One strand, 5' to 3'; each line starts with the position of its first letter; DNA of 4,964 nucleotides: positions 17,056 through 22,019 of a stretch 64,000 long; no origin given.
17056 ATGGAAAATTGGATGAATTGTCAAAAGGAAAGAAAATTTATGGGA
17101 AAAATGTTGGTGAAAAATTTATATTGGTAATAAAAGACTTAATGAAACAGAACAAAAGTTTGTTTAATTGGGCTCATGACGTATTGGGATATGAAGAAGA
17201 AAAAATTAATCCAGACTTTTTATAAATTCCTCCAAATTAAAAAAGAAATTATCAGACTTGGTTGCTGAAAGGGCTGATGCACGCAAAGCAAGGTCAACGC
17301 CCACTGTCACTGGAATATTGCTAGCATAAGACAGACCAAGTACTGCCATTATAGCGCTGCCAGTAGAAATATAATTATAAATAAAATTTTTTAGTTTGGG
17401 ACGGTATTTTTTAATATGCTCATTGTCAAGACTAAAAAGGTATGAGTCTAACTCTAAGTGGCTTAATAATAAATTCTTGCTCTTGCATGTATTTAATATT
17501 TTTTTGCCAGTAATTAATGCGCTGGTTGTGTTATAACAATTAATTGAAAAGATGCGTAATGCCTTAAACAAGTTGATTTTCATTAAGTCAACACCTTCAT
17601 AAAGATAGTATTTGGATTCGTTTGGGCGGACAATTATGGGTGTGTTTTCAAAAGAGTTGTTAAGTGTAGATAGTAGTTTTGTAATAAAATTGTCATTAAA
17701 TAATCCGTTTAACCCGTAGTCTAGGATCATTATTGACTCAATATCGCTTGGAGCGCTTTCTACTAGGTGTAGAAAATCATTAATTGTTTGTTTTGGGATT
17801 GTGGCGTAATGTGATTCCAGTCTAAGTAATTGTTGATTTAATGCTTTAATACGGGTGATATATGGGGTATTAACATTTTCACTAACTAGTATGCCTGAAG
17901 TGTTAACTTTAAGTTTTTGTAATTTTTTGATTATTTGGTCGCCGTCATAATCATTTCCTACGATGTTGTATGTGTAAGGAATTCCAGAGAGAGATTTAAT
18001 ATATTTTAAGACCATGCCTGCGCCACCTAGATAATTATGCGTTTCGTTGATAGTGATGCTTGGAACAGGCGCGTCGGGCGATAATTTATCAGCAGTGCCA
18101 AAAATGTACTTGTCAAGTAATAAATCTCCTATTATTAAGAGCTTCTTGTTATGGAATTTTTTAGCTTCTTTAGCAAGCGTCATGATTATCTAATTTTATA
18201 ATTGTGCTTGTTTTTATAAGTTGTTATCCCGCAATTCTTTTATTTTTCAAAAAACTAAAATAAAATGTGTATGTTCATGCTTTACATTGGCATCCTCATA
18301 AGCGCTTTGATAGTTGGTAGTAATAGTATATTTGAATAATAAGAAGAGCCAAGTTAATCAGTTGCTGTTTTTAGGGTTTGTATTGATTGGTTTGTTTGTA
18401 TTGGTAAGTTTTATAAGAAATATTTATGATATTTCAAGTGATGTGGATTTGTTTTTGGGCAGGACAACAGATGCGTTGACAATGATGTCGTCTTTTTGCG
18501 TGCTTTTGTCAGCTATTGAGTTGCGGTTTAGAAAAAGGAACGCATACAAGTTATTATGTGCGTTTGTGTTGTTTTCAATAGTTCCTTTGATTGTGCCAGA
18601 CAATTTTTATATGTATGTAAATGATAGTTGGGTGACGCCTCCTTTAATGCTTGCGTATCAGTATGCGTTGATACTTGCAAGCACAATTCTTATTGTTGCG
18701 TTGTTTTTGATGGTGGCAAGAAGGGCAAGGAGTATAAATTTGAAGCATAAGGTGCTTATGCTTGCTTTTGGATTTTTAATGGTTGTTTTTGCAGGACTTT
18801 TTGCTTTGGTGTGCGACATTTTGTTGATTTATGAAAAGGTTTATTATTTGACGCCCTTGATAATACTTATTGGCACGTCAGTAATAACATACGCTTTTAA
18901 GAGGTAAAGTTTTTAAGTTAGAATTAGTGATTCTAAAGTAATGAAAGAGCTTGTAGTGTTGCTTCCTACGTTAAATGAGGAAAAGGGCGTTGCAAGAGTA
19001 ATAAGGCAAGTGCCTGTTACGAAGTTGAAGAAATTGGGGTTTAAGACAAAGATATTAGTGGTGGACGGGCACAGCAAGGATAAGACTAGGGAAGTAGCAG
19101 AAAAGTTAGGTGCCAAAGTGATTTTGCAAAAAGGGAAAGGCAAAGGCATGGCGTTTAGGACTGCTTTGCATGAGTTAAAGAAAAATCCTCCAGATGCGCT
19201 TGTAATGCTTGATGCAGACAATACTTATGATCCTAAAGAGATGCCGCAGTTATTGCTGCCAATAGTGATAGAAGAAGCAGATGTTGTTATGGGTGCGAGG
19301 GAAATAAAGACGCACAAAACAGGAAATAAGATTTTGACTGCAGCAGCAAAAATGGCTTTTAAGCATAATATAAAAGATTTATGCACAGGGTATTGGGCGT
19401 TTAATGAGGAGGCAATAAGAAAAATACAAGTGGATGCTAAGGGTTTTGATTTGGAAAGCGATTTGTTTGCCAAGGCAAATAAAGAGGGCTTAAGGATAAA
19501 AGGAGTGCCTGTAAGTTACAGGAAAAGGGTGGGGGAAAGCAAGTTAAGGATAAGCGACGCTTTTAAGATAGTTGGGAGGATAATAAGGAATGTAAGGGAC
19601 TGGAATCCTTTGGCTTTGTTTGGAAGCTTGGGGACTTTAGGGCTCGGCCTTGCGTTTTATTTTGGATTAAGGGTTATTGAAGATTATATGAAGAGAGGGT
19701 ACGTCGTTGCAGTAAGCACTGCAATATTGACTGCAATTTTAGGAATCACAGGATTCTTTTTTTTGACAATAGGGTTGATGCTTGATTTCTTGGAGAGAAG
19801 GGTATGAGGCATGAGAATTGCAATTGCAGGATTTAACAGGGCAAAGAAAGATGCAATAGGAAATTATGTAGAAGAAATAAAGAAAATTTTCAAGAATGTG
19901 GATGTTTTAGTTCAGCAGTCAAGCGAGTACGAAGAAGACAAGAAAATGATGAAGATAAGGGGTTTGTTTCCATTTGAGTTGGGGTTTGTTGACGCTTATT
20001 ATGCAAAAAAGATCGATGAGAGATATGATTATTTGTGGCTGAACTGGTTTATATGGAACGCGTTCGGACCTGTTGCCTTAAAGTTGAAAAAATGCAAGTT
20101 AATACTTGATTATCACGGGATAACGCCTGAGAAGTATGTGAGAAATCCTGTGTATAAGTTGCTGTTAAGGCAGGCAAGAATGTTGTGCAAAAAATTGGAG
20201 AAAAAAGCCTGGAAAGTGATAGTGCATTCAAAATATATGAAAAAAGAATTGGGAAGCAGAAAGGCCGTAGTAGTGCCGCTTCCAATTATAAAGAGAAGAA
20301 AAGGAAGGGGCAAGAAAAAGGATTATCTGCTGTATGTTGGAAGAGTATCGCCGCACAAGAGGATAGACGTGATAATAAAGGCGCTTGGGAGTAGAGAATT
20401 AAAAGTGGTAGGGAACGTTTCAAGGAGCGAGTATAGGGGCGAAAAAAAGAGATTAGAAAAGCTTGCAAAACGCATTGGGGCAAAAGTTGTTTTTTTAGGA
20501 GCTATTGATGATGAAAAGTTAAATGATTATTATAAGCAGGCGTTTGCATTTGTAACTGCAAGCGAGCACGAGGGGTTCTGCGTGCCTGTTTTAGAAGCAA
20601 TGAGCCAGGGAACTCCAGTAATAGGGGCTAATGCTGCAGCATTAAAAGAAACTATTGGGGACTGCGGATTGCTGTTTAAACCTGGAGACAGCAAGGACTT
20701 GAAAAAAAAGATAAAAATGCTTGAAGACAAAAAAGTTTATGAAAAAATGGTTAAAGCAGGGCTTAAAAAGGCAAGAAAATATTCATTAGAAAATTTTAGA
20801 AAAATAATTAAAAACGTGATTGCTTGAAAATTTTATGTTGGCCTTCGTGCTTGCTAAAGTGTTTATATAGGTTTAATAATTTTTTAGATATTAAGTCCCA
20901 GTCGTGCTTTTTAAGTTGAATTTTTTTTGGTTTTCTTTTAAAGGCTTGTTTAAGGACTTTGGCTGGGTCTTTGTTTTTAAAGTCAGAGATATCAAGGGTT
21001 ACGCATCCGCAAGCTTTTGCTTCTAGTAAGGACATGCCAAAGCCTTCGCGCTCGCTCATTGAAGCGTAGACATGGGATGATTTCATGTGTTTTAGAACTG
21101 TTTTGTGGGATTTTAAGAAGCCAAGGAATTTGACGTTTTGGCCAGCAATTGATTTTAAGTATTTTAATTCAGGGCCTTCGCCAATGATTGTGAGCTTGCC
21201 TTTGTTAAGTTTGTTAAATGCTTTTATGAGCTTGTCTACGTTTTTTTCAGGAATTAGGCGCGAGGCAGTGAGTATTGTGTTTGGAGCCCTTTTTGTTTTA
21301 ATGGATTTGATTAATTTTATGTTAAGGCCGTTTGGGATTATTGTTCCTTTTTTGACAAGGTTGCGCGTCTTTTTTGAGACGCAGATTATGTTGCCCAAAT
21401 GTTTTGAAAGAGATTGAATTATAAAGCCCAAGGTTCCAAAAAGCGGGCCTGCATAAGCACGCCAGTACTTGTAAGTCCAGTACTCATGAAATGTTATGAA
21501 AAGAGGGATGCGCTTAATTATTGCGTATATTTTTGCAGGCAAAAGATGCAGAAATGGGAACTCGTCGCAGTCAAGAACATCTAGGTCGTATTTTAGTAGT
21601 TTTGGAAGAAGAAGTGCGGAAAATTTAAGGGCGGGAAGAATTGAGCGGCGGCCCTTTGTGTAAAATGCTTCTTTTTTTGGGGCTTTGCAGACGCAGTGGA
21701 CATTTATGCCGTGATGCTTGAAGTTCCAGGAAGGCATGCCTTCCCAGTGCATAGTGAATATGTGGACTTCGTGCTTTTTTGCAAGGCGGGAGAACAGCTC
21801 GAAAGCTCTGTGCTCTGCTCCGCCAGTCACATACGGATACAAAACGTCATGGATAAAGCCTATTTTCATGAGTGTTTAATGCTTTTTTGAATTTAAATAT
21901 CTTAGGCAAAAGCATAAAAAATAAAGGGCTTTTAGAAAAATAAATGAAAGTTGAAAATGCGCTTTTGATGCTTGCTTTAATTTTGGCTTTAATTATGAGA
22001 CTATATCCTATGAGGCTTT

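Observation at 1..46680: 46-kb glycosylation super-locus with eight GT-C-type polytopic enzymes, suggesting glycan assembly largely on the outer membrane face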

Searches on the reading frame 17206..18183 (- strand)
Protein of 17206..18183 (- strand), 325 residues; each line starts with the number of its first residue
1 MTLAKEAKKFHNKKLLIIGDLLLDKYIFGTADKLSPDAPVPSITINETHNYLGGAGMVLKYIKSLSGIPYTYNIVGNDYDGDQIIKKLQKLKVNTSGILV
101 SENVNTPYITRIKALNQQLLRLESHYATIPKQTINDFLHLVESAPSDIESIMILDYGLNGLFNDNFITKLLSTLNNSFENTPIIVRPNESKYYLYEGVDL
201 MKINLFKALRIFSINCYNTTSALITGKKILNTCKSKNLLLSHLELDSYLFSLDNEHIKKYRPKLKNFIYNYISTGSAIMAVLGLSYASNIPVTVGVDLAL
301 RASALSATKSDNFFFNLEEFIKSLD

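Call 5: search_protein_families(library=pfam, proteins=[window:17206-18183:-], max_evalue=0.00001)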
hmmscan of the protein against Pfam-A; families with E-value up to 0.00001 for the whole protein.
window:17206-18183:- (325 aa): 1 family
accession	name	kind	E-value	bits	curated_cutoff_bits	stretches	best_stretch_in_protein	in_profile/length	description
PF00294.29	PfkB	-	6e-07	29.5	25.8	1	14-310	3-293/302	pfkB family carbohydrate kinase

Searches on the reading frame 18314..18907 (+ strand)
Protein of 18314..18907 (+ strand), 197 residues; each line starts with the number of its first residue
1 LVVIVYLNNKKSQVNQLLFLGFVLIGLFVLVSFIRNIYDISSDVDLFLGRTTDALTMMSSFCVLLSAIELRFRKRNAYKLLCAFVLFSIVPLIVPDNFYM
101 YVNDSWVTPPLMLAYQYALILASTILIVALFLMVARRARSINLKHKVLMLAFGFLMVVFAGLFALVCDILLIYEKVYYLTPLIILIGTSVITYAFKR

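Call 5: search_protein_families(library=pfam, proteins=[window:18314-18907:+], max_evalue=0.00001)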
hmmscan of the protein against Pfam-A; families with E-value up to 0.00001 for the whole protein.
window:18314-18907:+ (197 aa): 0 families

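Call 43: search_protein_families(library=ncbifam, proteins=[window:18314-18907:+], max_evalue=0.00001)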
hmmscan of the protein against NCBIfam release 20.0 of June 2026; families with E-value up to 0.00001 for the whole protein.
window:18314-18907:+ (197 aa): 0 families

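Call 75: search_protein_families(library=pfam, proteins=[window:18314-18907:+], max_evalue=1)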
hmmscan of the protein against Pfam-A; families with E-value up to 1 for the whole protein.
window:18314-18907:+ (197 aa): 6 families
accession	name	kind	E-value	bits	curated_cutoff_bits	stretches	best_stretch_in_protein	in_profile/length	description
PF06716.16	MP_p6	-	0.031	14.7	22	1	147-180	8-39/54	Movement protein p6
PF11755.13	DUF3311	-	0.037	14.5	30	1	94-138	12-56/61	Protein of unknown function (DUF3311)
PF24365.1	DUF7521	-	0.077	13.8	27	0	127-194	11-80/82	Family of unknown function (DUF7521)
PF09925.14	DUF2157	-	0.2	11.8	32.4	0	10-87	31-103/146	Predicted membrane protein (DUF2157)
PF04881.20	Adeno_GP19K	-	0.68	10.3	27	0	112-146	97-131/133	Adenovirus GP19K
PF07695.17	7TMR-DISM_7TM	-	0.78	10.1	29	1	6-136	88-204/205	7TM diverse intracellular signalling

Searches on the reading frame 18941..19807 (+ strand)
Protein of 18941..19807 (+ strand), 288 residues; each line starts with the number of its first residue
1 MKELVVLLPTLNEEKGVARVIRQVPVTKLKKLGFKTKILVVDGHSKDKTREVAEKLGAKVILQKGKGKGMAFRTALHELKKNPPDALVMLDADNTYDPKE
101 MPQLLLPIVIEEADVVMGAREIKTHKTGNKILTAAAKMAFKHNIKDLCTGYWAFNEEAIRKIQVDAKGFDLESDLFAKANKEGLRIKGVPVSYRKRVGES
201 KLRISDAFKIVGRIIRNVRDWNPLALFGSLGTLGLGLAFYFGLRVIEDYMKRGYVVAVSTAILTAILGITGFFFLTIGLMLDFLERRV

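Call 5: search_protein_families(library=pfam, proteins=[window:18941-19807:+], max_evalue=0.00001)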
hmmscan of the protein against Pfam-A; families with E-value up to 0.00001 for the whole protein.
window:18941-19807:+ (288 aa): 1 family
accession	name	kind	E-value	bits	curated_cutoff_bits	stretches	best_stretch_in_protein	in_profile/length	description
PF00535.33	Glycos_transf_2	-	1e-16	61.7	23.3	1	6-161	2-166/168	Glycosyl transferase family 2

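Call 43: search_protein_families(library=ncbifam, proteins=[window:18941-19807:+], max_evalue=0.00001)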
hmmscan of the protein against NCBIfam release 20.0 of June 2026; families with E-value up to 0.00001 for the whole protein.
window:18941-19807:+ (288 aa): 8 families
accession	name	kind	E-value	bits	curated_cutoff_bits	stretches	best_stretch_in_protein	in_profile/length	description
TIGR04182.1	glyco_TIGR04182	equivalog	3.1e-61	207.3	325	1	4-284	2-282/293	S-layer glycoprotein N-glycosyltransferase AglJ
NF041391.1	DPhHxTase_Halo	equivalog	1.3e-25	89.7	375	1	10-215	3-206/213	dolichyl-phosphate hexose transferase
NF010496.0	PRK13915.1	equivalog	3.2e-12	46.2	262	1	4-112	33-146/307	glucosyl-3-phosphoglycerate synthase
TIGR04283.1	glyco_like_mftF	equivalog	1.1e-10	41.4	182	1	6-150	3-137/221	TIGR04283 family arsenosugar biosynthesis glycosyltransferase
NF058614.1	PPMAGASynPpgS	equivalog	2e-09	37.2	370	1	6-192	4-195/226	polyprenyl-phospho-N-acetylgalactosaminyl synthase PpgS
NF041865.1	EpsU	equivalog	1.3e-06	27.7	700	1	4-99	41-138/394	exopolysaccharide biosynthesis GT2 family glycosyltransferase EpsU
NF007986.1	PRK10714.1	equivalog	1.8e-06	27.2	529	1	2-284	6-293/316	undecaprenyl-phosphate 4-deoxy-4-formamido-L-arabinose transferase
NF047588.1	GlcsyltransPgfSStrep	equivalog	4.9e-06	26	500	1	4-283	3-286/308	glycosyltransferase PgfS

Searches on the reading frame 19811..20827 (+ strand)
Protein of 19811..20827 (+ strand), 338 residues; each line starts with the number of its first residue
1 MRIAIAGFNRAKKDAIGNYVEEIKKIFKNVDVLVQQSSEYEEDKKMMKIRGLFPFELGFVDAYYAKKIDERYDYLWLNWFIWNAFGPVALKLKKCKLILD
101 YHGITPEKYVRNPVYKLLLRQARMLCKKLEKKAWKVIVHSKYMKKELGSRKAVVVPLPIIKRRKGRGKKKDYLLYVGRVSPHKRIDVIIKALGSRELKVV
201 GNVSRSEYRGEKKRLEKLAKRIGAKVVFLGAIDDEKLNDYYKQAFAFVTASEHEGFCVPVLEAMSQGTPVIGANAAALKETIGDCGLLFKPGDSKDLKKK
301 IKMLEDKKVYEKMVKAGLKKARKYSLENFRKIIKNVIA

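Call 5: search_protein_families(library=pfam, proteins=[window:19811-20827:+], max_evalue=0.00001)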
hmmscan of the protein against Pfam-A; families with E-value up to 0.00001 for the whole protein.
window:19811-20827:+ (338 aa): 3 families
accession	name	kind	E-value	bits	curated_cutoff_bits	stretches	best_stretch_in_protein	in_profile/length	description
PF00534.26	Glycos_transf_1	-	3.6e-29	101.9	26.4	1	160-319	5-171/172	Glycosyl transferases group 1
PF13692.12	Glyco_trans_1_4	-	3.8e-23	82.8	27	1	172-304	3-139/142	Glycosyl transferases group 1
PF13439.12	Glyco_transf_4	-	4.4e-06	27.3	28.5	1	51-153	52-160/170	Glycosyltransferase Family 4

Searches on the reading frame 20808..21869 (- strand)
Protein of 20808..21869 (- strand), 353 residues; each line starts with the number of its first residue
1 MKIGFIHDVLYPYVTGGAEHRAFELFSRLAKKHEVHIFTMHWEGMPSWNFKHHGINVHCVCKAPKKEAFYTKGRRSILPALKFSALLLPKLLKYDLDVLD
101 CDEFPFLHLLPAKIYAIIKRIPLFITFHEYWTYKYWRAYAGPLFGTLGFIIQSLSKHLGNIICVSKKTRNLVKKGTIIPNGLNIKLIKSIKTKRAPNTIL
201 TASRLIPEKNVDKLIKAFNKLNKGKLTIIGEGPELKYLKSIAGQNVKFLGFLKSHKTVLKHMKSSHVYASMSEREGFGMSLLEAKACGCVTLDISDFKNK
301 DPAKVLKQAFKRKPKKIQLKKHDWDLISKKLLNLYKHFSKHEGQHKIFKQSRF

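Call 5: search_protein_families(library=pfam, proteins=[window:20808-21869:-], max_evalue=0.00001)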
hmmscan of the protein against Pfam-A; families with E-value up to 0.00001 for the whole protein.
window:20808-21869:- (353 aa): 3 families
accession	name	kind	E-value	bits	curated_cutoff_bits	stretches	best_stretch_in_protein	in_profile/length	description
PF00534.26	Glycos_transf_1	-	3.1e-22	79.4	26.4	1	188-292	7-120/172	Glycosyl transferases group 1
PF13692.12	Glyco_trans_1_4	-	2.6e-16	60.6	27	1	197-290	2-102/142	Glycosyl transferases group 1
PF13439.12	Glyco_transf_4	-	3.3e-14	53.7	28.5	1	16-184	2-168/170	Glycosyltransferase Family 4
